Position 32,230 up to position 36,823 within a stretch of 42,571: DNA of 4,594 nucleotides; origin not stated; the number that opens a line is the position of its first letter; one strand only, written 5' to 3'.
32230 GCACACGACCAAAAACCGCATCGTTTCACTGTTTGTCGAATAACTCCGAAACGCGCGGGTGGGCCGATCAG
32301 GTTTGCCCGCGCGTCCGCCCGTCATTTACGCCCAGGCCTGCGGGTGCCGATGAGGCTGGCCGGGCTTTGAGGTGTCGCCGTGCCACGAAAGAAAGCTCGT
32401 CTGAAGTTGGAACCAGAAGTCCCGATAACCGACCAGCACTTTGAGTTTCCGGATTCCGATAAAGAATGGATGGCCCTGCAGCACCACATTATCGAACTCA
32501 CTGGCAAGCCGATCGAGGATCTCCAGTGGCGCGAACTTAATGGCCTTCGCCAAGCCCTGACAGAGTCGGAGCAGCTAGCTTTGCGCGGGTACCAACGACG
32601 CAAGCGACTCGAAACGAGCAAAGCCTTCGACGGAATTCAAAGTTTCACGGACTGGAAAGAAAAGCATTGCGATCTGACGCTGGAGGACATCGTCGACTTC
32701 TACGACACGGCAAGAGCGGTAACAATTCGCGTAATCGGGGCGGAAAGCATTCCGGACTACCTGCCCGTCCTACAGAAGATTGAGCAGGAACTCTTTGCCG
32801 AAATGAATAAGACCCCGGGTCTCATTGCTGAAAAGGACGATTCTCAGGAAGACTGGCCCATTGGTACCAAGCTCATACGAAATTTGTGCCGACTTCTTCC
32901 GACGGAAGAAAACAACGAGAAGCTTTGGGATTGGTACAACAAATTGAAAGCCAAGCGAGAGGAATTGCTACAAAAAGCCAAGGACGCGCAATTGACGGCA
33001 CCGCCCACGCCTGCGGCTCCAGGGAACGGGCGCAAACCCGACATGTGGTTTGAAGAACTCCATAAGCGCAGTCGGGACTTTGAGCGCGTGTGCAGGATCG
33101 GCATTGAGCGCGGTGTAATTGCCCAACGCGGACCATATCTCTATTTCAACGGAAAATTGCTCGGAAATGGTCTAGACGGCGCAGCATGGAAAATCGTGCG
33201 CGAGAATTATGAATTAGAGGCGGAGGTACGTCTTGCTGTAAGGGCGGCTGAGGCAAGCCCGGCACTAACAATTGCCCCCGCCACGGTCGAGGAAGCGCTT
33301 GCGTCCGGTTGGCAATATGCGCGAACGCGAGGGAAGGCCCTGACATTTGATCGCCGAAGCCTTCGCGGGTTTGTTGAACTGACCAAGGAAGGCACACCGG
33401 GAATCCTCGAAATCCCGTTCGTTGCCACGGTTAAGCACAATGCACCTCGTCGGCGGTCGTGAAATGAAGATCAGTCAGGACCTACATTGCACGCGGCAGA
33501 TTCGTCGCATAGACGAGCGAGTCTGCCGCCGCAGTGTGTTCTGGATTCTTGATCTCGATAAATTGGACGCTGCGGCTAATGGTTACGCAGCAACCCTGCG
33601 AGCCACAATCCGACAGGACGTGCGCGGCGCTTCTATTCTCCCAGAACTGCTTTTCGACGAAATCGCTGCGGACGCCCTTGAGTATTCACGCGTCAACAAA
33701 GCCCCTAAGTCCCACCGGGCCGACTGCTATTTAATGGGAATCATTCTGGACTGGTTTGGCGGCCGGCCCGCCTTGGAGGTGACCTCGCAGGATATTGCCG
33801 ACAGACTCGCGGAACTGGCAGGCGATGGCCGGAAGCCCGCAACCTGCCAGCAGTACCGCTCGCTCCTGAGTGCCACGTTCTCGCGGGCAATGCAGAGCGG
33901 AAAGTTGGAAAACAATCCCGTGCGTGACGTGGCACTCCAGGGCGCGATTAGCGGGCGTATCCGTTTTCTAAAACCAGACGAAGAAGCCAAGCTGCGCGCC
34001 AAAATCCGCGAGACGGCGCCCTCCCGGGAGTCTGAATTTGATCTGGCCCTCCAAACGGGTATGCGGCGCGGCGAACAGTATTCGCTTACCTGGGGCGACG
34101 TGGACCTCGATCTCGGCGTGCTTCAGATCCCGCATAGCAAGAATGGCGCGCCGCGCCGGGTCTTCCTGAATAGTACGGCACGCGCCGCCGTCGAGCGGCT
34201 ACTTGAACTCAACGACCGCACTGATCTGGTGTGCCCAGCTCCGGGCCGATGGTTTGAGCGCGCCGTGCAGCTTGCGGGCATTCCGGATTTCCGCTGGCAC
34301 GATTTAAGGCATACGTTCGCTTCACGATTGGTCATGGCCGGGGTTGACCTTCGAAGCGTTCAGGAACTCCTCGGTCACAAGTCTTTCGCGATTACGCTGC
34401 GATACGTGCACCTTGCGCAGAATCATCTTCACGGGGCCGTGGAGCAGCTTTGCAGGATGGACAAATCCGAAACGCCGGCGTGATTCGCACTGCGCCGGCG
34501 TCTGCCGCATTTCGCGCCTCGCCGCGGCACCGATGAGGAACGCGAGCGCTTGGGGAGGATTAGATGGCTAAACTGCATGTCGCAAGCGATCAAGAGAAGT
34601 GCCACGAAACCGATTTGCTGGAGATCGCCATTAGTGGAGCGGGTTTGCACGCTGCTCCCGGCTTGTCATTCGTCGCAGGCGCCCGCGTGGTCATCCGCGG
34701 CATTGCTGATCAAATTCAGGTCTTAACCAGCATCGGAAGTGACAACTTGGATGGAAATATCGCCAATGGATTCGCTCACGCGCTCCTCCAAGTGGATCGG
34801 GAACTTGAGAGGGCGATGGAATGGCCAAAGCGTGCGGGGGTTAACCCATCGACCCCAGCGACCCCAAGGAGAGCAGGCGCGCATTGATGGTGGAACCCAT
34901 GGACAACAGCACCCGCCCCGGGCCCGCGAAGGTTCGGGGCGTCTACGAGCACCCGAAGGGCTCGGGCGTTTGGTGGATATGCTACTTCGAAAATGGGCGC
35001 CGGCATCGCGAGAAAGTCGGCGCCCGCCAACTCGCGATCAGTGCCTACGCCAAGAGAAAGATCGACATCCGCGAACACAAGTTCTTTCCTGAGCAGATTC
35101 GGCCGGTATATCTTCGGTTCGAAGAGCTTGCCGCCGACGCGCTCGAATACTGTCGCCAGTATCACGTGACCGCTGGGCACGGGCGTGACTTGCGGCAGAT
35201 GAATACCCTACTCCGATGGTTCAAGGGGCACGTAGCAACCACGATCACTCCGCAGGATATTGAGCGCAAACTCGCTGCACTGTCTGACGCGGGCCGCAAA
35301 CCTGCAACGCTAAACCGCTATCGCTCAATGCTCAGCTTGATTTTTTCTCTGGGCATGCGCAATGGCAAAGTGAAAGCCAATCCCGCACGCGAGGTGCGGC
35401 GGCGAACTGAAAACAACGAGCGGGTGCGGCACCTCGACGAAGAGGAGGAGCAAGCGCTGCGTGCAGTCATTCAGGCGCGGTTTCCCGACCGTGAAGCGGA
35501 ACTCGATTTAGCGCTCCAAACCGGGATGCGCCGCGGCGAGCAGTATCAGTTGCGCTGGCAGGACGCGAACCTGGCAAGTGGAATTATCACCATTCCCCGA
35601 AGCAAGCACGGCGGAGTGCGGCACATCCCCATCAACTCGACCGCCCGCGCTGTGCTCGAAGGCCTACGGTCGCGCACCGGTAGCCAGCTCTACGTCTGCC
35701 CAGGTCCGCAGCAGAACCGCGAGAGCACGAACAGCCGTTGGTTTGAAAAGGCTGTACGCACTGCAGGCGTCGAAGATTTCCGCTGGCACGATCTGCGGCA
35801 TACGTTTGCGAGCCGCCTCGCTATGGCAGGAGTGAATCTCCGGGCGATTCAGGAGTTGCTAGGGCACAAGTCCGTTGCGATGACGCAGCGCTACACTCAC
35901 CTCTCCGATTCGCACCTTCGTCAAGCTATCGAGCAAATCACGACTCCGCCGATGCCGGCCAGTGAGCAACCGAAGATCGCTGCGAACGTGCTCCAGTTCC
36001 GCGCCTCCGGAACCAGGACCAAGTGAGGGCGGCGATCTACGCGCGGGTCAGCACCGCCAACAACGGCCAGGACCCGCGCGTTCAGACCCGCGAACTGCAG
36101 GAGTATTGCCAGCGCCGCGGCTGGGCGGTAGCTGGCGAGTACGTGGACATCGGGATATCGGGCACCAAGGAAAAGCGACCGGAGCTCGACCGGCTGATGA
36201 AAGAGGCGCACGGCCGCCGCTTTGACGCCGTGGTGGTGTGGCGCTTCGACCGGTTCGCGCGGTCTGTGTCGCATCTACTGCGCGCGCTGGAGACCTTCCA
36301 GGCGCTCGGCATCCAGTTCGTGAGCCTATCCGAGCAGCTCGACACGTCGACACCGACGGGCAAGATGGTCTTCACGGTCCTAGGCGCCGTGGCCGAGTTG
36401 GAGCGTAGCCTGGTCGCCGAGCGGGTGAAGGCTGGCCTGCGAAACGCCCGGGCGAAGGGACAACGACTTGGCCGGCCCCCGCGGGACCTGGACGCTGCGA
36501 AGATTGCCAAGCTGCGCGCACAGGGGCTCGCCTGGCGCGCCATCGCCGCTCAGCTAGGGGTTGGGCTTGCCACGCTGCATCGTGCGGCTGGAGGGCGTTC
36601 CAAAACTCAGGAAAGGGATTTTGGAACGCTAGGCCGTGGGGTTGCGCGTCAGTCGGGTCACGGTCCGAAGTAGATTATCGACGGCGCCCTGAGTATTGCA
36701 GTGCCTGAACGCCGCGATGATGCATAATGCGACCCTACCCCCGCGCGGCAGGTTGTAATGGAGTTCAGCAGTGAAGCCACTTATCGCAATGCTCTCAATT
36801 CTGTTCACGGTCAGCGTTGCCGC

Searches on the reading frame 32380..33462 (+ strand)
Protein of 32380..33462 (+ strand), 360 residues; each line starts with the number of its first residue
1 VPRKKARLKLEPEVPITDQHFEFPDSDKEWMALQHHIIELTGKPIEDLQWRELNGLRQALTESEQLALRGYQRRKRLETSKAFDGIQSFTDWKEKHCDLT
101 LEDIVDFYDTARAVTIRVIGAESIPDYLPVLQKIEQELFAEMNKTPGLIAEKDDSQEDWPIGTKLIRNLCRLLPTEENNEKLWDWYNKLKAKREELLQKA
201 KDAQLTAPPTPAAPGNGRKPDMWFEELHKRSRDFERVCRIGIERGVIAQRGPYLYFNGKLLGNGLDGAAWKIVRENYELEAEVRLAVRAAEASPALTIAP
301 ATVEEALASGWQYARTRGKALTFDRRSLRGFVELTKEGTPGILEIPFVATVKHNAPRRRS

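Call 11: search_protein_families(library=pfam, proteins=[window:32380-33462:+], max_evalue=0.1)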
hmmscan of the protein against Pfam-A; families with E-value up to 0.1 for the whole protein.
window:32380-33462:+ (360 aa): 1 family
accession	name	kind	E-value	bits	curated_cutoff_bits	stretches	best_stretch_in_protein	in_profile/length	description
PF21096.2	RecA_C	-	0.01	16.4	27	1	240-289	6-54/57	RecA C-terminal domain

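Call 36: search_protein_families(library=phrogs, proteins=[window:32380-33462:+], max_evalue=0.1)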
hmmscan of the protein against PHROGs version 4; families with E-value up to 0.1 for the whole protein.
window:32380-33462:+ (360 aa): 0 families

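Call 65: search_protein_families(library=padloc, proteins=[window:32380-33462:+], max_evalue=0.01)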
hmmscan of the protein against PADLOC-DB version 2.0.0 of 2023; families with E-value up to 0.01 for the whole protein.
window:32380-33462:+ (360 aa): 0 families

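Call 99: search_protein_families(library=ncbifam, proteins=[window:32380-33462:+], max_evalue=0.1)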
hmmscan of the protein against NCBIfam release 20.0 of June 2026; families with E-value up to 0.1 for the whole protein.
window:32380-33462:+ (360 aa): 0 families

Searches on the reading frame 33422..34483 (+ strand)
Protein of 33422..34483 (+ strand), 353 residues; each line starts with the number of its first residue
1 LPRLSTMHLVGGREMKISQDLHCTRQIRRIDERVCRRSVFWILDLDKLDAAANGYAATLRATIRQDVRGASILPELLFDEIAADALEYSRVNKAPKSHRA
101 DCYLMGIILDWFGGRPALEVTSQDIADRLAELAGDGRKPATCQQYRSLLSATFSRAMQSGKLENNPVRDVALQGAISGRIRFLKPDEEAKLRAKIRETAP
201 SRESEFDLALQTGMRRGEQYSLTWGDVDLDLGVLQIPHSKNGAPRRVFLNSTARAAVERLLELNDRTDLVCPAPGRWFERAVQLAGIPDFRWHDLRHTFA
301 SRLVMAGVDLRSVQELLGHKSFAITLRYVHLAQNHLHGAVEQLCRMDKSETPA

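Call 11: search_protein_families(library=pfam, proteins=[window:33422-34483:+], max_evalue=0.1)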
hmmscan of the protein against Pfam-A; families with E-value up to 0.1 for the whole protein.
window:33422-34483:+ (353 aa): 3 families
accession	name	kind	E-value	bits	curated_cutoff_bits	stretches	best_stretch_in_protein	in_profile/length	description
PF00589.27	Phage_integrase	-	1.2e-28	100.4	27.1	1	182-334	2-171/172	Phage integrase family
PF22022.2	Phage_int_M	-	0.00016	22.3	27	1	78-170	1-93/96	Phage integrase central domain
PF13495.12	Phage_int_SAM_4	-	0.023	15.6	27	1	92-157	13-79/85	Phage integrase, N-terminal SAM-like domain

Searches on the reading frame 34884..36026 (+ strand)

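Call 11: search_protein_families(library=pfam, proteins=[window:34884-36026:+], max_evalue=0.1)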
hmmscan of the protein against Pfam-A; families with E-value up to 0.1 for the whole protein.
window:34884-36026:+ (380 aa): 4 families
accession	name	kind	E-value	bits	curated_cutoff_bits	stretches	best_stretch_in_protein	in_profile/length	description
PF00589.27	Phage_integrase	-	3.4e-34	118.5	27.1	1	184-343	3-171/172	Phage integrase family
PF22022.2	Phage_int_M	-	0.00046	20.8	27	1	79-172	1-94/96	Phage integrase central domain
PF02899.23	Phage_int_SAM_1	-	0.0027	18.4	22.3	1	99-153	22-75/83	Phage integrase, N-terminal SAM-like domain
PF24624.1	Int_N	-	0.033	15.3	27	1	100-172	24-97/100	Phage integrase, N-terminal domain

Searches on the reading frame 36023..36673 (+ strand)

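Call 11: search_protein_families(library=pfam, proteins=[window:36023-36673:+], max_evalue=0.1)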
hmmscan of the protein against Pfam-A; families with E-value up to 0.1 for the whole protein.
window:36023-36673:+ (216 aa): 6 families
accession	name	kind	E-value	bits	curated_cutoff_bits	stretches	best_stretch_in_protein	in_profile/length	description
PF00239.26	Resolvase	-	3.5e-48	163.8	23.3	1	3-147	1-144/145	Resolvase, N terminal domain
PF13384.12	HTH_23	-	0.0007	19.8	24.6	1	154-187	3-36/50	Homeodomain-like domain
PF19889.5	DUF6362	-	0.006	17.4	31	1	157-187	59-89/98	Domain of unknown function (DUF6362)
PF08727.16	P3A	-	0.015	15.1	22.3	1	20-36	28-44/59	Poliovirus 3A protein like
PF02796.21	HTH_7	-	0.018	15.6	23.8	1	154-187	4-40/45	Helix-turn-helix domain of resolvase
PF13936.12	HTH_38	-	0.045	13.9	27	0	160-187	12-39/44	Helix-turn-helix domain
